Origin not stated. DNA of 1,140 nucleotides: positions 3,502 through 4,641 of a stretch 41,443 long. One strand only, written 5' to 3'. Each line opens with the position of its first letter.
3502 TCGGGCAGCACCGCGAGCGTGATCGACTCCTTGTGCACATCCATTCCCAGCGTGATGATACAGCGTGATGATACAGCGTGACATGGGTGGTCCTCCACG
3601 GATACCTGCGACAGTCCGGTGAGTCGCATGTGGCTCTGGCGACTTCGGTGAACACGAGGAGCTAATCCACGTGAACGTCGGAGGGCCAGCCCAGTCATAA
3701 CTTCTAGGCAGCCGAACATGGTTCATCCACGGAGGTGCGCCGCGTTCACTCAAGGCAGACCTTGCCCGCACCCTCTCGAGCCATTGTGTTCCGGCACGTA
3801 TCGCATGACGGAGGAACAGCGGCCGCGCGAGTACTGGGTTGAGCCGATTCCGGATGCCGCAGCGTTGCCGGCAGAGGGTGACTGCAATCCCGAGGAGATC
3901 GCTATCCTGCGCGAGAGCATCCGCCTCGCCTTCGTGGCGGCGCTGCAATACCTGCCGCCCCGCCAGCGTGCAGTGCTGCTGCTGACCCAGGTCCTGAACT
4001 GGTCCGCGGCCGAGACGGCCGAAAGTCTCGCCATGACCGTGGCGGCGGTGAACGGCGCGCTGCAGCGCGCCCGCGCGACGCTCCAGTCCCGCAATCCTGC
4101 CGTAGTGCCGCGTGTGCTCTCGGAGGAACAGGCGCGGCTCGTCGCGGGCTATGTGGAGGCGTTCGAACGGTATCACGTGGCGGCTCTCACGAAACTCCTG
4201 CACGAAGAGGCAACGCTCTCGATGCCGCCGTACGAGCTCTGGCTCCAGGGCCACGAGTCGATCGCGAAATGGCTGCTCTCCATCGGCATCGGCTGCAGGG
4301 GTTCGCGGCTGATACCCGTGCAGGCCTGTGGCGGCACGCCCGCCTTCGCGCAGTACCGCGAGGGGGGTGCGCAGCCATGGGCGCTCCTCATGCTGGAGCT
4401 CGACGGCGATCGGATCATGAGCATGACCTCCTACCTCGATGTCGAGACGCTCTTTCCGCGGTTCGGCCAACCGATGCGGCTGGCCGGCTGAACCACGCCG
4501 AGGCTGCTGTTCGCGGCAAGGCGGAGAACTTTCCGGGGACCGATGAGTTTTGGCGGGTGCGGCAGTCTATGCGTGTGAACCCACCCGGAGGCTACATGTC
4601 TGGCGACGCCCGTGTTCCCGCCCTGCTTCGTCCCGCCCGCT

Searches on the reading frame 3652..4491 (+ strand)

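Call 47: search_protein_families(library=pfam, proteins=[window:3652-4491:+], max_evalue=0.001)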
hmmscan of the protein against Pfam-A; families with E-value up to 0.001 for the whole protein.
window:3652-4491:+ (279 aa): 3 families
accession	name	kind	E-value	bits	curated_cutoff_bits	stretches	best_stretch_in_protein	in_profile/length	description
PF08281.18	Sigma70_r4_2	-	1.9e-13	50.3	25.7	1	92-144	2-54/54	Sigma-70, region 4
PF04545.22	Sigma70_r4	-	0.00011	22.1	24.1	1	97-144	1-48/50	Sigma-70, region 4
PF12680.13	SnoaL_2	-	0.00078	20.4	27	0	164-211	1-46/102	SnoaL-like domain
